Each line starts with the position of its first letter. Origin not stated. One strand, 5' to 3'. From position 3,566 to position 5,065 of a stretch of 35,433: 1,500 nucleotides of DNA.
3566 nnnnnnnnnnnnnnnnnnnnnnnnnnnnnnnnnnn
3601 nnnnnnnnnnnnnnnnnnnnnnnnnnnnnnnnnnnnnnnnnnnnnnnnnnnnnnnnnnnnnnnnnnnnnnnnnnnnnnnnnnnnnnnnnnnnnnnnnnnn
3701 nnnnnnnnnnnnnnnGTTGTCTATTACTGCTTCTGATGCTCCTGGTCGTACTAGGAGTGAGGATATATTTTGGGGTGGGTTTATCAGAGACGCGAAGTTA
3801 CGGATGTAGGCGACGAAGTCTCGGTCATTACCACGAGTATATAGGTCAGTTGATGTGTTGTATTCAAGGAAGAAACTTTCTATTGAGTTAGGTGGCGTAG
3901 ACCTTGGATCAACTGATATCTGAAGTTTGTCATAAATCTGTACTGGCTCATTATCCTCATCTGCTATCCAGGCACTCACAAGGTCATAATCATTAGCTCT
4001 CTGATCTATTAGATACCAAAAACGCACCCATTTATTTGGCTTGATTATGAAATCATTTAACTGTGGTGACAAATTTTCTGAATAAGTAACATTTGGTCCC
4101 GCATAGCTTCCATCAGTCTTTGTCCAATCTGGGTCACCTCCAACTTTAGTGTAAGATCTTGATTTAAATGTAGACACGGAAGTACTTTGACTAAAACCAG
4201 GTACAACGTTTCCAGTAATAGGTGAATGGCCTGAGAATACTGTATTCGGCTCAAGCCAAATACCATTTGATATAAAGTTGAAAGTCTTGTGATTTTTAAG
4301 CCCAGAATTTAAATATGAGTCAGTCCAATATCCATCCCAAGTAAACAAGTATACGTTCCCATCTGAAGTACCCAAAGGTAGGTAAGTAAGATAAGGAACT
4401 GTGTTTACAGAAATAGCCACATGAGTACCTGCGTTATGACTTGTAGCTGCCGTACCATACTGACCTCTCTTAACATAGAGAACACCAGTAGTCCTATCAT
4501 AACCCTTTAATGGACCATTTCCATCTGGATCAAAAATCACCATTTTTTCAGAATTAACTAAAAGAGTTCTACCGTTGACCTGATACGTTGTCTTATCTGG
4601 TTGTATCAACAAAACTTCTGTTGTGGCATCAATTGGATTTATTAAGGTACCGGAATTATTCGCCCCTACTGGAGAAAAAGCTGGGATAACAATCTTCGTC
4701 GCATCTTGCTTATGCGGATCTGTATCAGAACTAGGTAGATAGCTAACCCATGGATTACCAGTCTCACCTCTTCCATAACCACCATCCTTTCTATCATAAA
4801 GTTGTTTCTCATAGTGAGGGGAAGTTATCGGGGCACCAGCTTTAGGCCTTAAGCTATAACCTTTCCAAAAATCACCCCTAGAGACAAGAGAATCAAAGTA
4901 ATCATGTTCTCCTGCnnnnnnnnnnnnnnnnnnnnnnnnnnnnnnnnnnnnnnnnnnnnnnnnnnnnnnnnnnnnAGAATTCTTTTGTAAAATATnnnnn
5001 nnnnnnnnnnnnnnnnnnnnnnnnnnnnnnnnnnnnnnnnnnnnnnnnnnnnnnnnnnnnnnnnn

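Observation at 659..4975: Three-gene cohesin-dockerin module predicts a peptidoglycan-anchored anchor / adaptor / cargo surface assembly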

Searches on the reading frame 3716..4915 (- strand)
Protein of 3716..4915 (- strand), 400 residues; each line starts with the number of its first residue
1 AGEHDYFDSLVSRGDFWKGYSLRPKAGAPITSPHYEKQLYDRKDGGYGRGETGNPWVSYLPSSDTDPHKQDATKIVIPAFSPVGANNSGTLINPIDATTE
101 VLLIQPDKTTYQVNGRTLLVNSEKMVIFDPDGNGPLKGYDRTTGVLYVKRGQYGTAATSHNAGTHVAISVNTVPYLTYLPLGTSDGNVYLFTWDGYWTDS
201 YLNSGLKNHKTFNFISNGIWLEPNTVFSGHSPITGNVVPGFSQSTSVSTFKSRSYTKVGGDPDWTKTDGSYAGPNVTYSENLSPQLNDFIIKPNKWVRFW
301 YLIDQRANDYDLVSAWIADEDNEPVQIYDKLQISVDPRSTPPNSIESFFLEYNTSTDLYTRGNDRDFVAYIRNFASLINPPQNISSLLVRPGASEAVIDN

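Call 11: find_homologous_proteins(query=window:3716-4915:-, max_evalue=0.001)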
Query window:3716-4915:- (400 aa): 108 proteins with E <= 0.001 among 2317 candidates.
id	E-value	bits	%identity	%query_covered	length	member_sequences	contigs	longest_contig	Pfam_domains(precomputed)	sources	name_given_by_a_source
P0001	1.7e-156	539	62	96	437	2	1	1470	-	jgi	jgi:hypothetical protein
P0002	1.2e-124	434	51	99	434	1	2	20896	-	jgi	jgi:hypothetical protein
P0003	1.7e-124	434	53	99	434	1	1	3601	-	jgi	jgi:hypothetical protein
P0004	3.9e-123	429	53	97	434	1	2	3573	-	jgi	jgi:hypothetical protein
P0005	1.7e-122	427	52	99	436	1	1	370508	-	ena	-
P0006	6.7e-121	422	51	97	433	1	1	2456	-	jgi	jgi:hypothetical protein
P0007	3.0e-116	407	50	98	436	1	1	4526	-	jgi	-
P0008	4.0e-116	406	47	98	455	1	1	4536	-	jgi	jgi:hypothetical protein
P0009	1.6e-115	404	49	97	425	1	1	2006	-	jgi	jgi:hypothetical protein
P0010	4.0e-115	403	49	98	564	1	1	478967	PF00404.25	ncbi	-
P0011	1.1e-114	402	48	98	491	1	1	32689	PF00404.25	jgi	jgi:hypothetical protein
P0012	7.4e-114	399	49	98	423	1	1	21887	-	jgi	jgi:hypothetical protein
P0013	1.9e-113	397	50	98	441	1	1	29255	-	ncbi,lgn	-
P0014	2.0e-112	394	50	97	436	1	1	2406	-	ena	-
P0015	2.2e-112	394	49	97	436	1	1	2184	-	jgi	jgi:hypothetical protein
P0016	4.0e-112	393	49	97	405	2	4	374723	-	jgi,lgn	jgi:hypothetical protein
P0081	7.5e-68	247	40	97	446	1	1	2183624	-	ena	-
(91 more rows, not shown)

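Call 19: find_encoding_contigs(protein=P0010, flank=8000, max_places=3)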
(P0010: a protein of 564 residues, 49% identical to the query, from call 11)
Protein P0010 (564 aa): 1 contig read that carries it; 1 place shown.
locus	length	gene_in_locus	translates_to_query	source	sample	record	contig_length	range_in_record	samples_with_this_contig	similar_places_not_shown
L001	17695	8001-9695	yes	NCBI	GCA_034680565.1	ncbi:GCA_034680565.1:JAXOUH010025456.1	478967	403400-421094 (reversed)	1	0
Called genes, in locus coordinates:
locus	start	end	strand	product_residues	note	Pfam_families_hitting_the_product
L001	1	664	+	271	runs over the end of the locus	PF00781:DAGK_cat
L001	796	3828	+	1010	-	PF13688:Reprolysin_5 (weak), PF17957:Big_7, PF19190:BACON_2 (weak), PF17957:Big_7, PF00404:Dockerin_1 (weak)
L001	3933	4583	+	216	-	PF00963:Cohesin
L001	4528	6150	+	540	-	PF17957:Big_7, PF00404:Dockerin_1 (weak)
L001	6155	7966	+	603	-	-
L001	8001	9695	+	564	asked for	PF00404:Dockerin_1 (weak)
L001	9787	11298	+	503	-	-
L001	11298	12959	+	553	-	PF00404:Dockerin_1 (weak)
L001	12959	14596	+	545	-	-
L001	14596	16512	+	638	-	PF17957:Big_7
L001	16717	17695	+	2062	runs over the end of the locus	PF25059:FN3_DSCAM-DSCAML_C (faint), PF00041:fn3 (weak), PF16656:Pur_ac_phosph_N, PF16656:Pur_ac_phosph_N (weak), PF00041:fn3 (weak), PF16656:Pur_ac_phosph_N, PF00041:fn3, PF16656:Pur_ac_phosph_N (weak), +3 more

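Call 21: predict_structure(alignment_id=A1)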
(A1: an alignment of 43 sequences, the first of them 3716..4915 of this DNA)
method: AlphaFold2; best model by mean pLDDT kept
length: 400 residues; sequences in the alignment: 43
mean_pLDDT: 92.5   pTM: 0.90
mean pLDDT of the five models: 92.5, 91.8, 91.7, 91.2, 90.8
residues with pLDDT >= 90: 323; 70-90: 64; 50-70: 9; < 50: 4
segments of 3 or more residues with pLDDT < 50: none
pLDDT, mean of each block of 10 residues (from residue 1): 88 98 97 96 90 78 95 94 88 97 89 92 95 84 94 96 95 90 98 97 89 96 93 88 96 95 95 96 95 98 97 98 98 96 96 82 89 97 96 60
secondary structure, 60 per line:
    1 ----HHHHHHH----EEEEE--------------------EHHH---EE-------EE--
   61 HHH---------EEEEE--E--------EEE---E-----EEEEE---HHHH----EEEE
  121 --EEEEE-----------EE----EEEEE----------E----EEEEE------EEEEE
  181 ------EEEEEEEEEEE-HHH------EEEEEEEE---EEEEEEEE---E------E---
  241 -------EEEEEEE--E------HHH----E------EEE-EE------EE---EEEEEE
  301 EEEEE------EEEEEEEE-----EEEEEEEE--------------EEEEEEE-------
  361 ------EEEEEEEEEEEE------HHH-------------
elements in order: H5-11 E16-20 E73-77 E89-91 E101-105 H109-112 E117-120 E123-127 E145-149 E165-169 E176-180 E187-197 E208-215 E219-226 E248-254 E278-280 E295-305 E312-319 E325-332 E347-353 E367-378

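Call 25: fold_search(model_id=the predicted structure, library=pdb)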
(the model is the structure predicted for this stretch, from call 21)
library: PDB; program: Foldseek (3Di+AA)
matches with E <= 10: 853; with E <= 0.001: 70
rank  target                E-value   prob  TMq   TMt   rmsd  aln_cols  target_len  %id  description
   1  5gmt_A                1.1e-06  1.00  0.32  0.45   7.8       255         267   12  Crystal structure of the marine PL-14 alginate lyase from Aplysia kurodai (released 2017-01-04)
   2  5gmt_B                4.1e-06  1.00  0.31  0.44   8.3       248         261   13  Crystal structure of the marine PL-14 alginate lyase from Aplysia kurodai (released 2017-01-04)
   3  6kcw                  7.5e-06  1.00  0.30  0.46  12.8       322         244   12  Structure of alginate lyase Aly36B (released 2020-06-24)
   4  6kcv_A                1.8e-05  1.00  0.31  0.47  12.4       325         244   12  Structure of alginate lyase Aly36B mutant K143A/Y185A in complex with alginate tetrasaccharide (released 2020-06-24)
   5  6kzk_A                2.1e-05  1.00  0.30  0.46   5.4       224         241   13  Structure of alginate lyase Aly36B mutant K143A/M171A in complex with alginate trisaccharide (released 2020-09-23)
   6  8q2a_A                2.5e-05  1.00  0.27  0.42  14.2       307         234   10  TtX122B - A domain of unknown function from the Teredinibacter turnerae protein TERTU_2913 (released 2024-03-13)
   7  4qhw                  6.8e-05  0.97  0.25  0.25  15.7       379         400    9  Crystal structure of a putative two-domain sugar hydrolase (BACCAC_02064) from Bacteroides caccae ATCC 43185 at 1.35 A r (released 2014-07-23)
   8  9k7o_B                7.6e-05  1.00  0.32  0.40  14.9       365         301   11  Coprinopsis cinerea GH131 protein CcGH131B (released 2024-11-06)
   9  8q2a_C                7.6e-05  1.00  0.26  0.41  13.3       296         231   10  TtX122B - A domain of unknown function from the Teredinibacter turnerae protein TERTU_2913 (released 2024-03-13)
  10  2zzj                  8.0e-05  1.00  0.30  0.48   7.1       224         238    9  Crystal structure of endo-beta-1,4-glucuronan lyase from fungus Trichoderma reesei (released 2009-05-05)
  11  6d2c_A                9.0e-05  1.00  0.24  0.33   9.0       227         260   11  Structure of Ulvan lyase from Nonlaben Ulvanivorans- NLR48 (released 2018-06-06)
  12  6d3u_A                1.1e-04  1.00  0.25  0.36   8.2       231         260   10  Complex structure of Ulvan lyase from Nonlaben Ulvanivorans- NLR48 (released 2018-06-06)
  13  2pel_A                1.1e-04  1.00  0.27  0.43  12.3       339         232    8  PEANUT LECTIN (released 1996-12-07)
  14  8r43_A                1.1e-04  1.00  0.27  0.43  14.2       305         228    8  Crystal structure of Paradendryphiella salina PL7C alginate lyase mutant H110N in complex with tri-mannuronic acid (released 2024-01-17)
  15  9k7m_A                1.3e-04  1.00  0.33  0.42  14.5       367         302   10  Coprinopsis cinerea GH131 protein CcGH131B E161A in complex with cellobiose (released 2024-11-06)
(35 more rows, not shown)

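Call 26: find_encoding_contigs(protein=P0011, flank=8000, max_places=3)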
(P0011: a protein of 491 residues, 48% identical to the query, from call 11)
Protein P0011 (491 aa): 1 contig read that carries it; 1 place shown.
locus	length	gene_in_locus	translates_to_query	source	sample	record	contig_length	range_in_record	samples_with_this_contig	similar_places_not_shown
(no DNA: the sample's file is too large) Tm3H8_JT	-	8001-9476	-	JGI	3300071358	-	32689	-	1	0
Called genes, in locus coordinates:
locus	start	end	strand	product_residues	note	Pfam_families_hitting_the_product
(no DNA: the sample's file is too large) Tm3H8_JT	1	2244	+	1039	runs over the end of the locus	PF17957:Big_7, PF00404:Dockerin_1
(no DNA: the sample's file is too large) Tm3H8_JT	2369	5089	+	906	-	PF00404:Dockerin_1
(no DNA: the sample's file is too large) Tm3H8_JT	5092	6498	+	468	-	PF00404:Dockerin_1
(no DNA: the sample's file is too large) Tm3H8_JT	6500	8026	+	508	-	PF00404:Dockerin_1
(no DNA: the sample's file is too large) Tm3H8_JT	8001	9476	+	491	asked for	PF00404:Dockerin_1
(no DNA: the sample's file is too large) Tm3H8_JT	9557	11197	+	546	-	PF17957:Big_7, PF07495:Y_Y_Y (faint), PF17957:Big_7, PF00404:Dockerin_1 (weak)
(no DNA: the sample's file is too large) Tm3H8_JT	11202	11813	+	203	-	PF00963:Cohesin (weak)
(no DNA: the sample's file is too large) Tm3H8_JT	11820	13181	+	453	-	-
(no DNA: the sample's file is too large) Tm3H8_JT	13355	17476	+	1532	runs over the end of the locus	PF13385:Laminin_G_3, PF13204:Apiosidase, PF12904:Collagen_bind_2, PF21471:Reelin_subrepeat-B (faint), PF02012:BNR (faint)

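Call 28: find_related_loci(query=A1, collection=genome_contigs, flank=10000)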
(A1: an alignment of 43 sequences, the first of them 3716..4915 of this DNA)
Query A1 (400 aa) in genome_contigs; peptide patterns used: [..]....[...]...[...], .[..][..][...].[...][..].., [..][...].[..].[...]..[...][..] (x = any residue, [..] = any of these).
83 stretches matched a pattern; 16 encode a relative of the query (tblastn E <= 1e-3); 16 distinct loci.
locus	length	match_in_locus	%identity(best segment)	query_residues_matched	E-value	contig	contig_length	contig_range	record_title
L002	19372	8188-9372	63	2-400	2e-169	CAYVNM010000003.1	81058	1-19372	MAG TPA_asm: uncultured Candidatus Saccharibacteria bacterium isolate SRP278252_co2_282 genome assembly, contig: NODE_42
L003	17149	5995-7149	50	4-393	2e-111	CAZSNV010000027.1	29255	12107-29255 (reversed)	MAG TPA_asm: uncultured Gemmatimonadaceae bacterium isolate SRP136066_co1_116 genome assembly, contig: NODE_1300_length_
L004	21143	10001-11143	45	6-398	7e-93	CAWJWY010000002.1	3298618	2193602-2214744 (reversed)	MAG: uncultured Acidobacteriota bacterium isolate MFD01275.bin.2.31 genome assembly, contig: contig_13757, whole genome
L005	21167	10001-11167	41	2-391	8e-90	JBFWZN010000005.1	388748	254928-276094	MAG: Vicinamibacterales bacterium isolate CA_2019_TPBS_189 NODE_176_length_388748_cov_9.956999_TPBS, whole genome shotgu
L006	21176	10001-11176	40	1-397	1e-78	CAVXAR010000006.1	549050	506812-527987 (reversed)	MAG: Vicinamibacteraceae bacterium isolate MFD01275.bin.1.188 genome assembly, contig: contig_31095, whole genome shotgu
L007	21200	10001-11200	39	4-393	1e-76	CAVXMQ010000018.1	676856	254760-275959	MAG: uncultured Acidobacteriota bacterium isolate MFD02840.bin.2.60 genome assembly, contig: contig_35022, whole genome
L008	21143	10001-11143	40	4-398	1e-75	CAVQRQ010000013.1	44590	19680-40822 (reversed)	MAG: uncultured Acidobacteriota bacterium isolate MFD09779.bin.2.167 genome assembly, contig: contig_62990, whole genome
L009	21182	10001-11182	49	1-397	2e-123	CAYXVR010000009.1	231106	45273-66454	MAG TPA_asm: uncultured Nannocystaceae bacterium isolate binchicken_co179_119 genome assembly, contig: NODE_230_length_2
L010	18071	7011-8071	46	3-379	4e-75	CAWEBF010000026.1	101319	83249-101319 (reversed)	MAG: uncultured Acidobacteriota bacterium isolate MFD05567.bin.2.14 genome assembly, contig: contig_55717, whole genome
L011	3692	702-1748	35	2-391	2e-64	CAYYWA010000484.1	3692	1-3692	MAG TPA_asm: uncultured Sorangium sp. isolate SRP144015_co1_1 genome assembly, contig: NODE_9965_length_3692_cov_22.2086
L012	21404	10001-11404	40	4-393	2e-52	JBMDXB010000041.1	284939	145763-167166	MAG: Vicinamibacterales bacterium isolate FBaNitSoil1_11 FBaNitSoil1_contig41, whole genome shotgun sequence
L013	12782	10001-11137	42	4-397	9e-86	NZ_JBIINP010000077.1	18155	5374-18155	MAG: Luteitalea sp. isolate ME2002-09-12pf_3300042556_group1_bin219 Rohwer_bin15_scaffold_2675_c1, whole genome shotgun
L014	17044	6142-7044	34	4-391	7e-32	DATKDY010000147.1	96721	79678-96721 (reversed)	MAG TPA_asm: Vicinamibacterales bacterium isolate SMAG_U14485 k141_2671025, whole genome shotgun sequence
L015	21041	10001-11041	46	3-377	9e-58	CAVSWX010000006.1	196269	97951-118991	MAG: uncultured Acidobacteriota bacterium isolate MFD05567.bin.2.7 genome assembly, contig: contig_161601, whole genome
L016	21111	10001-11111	35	6-391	5e-49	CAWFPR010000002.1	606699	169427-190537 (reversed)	MAG: uncultured Acidobacteriota bacterium isolate MFD05442.bin.1.130 genome assembly, contig: contig_11185, whole genome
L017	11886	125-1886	32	4-400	1e-20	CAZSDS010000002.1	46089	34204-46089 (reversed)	MAG TPA_asm: uncultured Candidatus Saccharibacteria bacterium isolate SRP144015_co1_51 genome assembly, contig: NODE_420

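Call 30: search_protein_families(library=pfam, proteins=[L002:8086-11373:+, L001:6155-7966:+, L001:4483-6150:+, L001:3933-4583:+, L017:4844-5461:+, L017:5480-6799:+, L017:2541-4727:+, L017:1068-2516:+], max_evalue=0.01)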
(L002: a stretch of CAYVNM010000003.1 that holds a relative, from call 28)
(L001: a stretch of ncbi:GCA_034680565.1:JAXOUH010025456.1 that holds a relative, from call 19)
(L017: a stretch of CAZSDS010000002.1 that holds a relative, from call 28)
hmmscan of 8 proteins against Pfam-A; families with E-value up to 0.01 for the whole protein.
L002:8086-11373:+ (1095 aa): 7 families
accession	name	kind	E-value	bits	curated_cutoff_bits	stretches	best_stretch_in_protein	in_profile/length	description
PF01471.23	PG_binding_1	-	3.8e-19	69.1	23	2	1015-1053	1-38/57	Putative peptidoglycan binding domain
PF16656.11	Pur_ac_phosph_N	-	3e-12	47.4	30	2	752-834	4-93/93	Purple acid Phosphatase, N-terminal domain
PF00041.27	fn3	-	7.2e-12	45.8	25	2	749-827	3-78/84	Fibronectin type III domain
PF25059.1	FN3_DSCAM-DSCAML_C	-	0.00028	21.6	39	0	788-841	35-86/89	DSCAM/DSCAML C-terminal Fn3-like domain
PF16893.11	fn3_2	-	0.0043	17.6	27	0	432-509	3-82/89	Fibronectin type III domain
PF16655.11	PhoD_N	-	0.0067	17.4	30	0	788-822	49-83/90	PhoD-like phosphatase, N-terminal domain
PF17425.8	Arylsulfotran_N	-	0.0081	16.7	24.2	0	475-514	46-82/88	Arylsulfotransferase Ig-like domain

L001:6155-7966:+ (603 aa): 0 families

L001:4483-6150:+ (555 aa): 2 families
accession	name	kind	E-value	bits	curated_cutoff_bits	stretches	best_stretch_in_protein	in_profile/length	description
PF17957.7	Big_7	-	5.2e-21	75.5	24.1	1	224-292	1-70/70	Bacterial Ig domain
PF00404.24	Dockerin_1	-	1.4e-06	28.8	22.9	1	502-547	2-54/57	Dockerin type I domain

L001:3933-4583:+ (216 aa): 2 families
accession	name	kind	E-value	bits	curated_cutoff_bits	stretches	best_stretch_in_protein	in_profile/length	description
PF00963.24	Cohesin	-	3.6e-09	37.4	24.1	1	77-183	8-110/139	Cohesin domain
PF09394.16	Inhibitor_I42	-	0.0092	16.7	27.2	0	148-193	46-80/91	Chagasin family peptidase inhibitor I42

L017:4844-5461:+ (205 aa): 1 family
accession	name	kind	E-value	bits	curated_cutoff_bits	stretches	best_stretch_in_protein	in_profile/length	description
PF00963.24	Cohesin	-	4.2e-07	30.7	24.1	1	69-187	9-127/139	Cohesin domain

L017:5480-6799:+ (439 aa): 2 families
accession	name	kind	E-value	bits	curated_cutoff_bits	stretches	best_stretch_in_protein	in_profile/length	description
PF17957.7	Big_7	-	5.3e-20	72.3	24.1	1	205-273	1-70/70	Bacterial Ig domain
PF00404.24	Dockerin_1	-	6.4e-05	23.5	22.9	1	385-431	1-54/57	Dockerin type I domain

L017:2541-4727:+ (728 aa): 5 families
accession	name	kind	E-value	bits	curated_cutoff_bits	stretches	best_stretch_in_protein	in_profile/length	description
PF22073.2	Cep192_D4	-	5.5e-08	33.4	35.5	1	579-671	9-111/112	Cep192 domain 4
PF00404.24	Dockerin_1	-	7.8e-07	29.6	22.9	1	676-721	1-53/57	Dockerin type I domain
PF13229.12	Beta_helix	-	0.0002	21.5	25.9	1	363-462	11-103/158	Right handed beta helix region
PF15780.11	ASH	-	0.00039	21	27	1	578-657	11-90/98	Abnormal spindle-like microcephaly-assoc'd, ASPM-SPD-2-Hydin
PF12371.14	TMEM131_like_N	-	0.00079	20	28.8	1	575-655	2-82/84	Transmembrane protein 131-like N-terminal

L017:1068-2516:+ (482 aa): 4 families
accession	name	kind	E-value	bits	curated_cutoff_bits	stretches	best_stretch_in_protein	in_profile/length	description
PF17957.7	Big_7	-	3.4e-21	76.1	24.1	1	109-177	1-70/70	Bacterial Ig domain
PF00404.24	Dockerin_1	-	7.1e-08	33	22.9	1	47-91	2-53/57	Dockerin type I domain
PF19077.6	Big_13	-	8.8e-07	29.8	27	1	129-196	34-100/102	Bacterial Ig-like domain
PF13750.12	Big_3_3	-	0.00028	21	27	0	159-202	3-46/157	Bacterial Ig-like domain (group 3)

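Call 45: search_solved_structures(query=A1, max_evalue=10, show_alignments=2)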
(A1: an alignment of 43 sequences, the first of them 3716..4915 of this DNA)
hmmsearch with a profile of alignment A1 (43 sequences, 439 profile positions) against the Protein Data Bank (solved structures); distinct sequences matched with E-value up to 10: 1.
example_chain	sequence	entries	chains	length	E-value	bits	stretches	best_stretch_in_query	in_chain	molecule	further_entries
8rk3_o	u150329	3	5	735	0.0073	18.5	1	126-193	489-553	Tip attachment protein J domain-containing protein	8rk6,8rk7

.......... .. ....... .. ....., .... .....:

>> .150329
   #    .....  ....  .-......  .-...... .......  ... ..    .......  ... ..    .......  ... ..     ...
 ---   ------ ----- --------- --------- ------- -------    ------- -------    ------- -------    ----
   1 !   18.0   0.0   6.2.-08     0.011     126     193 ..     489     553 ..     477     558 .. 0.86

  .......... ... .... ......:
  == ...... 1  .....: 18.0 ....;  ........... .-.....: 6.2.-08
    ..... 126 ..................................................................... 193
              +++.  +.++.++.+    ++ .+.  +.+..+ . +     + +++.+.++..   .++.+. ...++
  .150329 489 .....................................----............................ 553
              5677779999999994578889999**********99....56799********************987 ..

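Call 47: search_protein_families(library=pfam, alignment_id=A1, max_evalue=1)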
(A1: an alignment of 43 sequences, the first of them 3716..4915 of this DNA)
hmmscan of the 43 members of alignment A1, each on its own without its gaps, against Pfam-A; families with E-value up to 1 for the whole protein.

A. member 1, window:3716-4915:- (400 aa): 0 families

B. families by the number of members that match (of 43 scanned): 10 families
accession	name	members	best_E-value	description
PF00404.24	Dockerin_1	2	9.7e-08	Dockerin type I domain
PF14099.13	Polysacc_lyase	2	0.01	Polysaccharide lyase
PF03160.20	Calx-beta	1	5.9e-05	Calx-beta domain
PF07696.17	7TMR-DISMED2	1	0.012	7TMR-DISM extracellular 2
PF24796.1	WDR55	1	0.1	WDR55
PF17222.9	Peptidase_C107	1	0.12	Viral cysteine endopeptidase C107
PF12545.13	DUF3739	1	0.13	Filamentous haemagglutinin family outer membrane protein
PF20116.4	DUF6506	1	0.25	Family of unknown function (DUF6506)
PF20579.4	LapA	1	0.25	LapA domain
PF07954.16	DUF1689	1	0.28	Protein of unknown function (DUF1689)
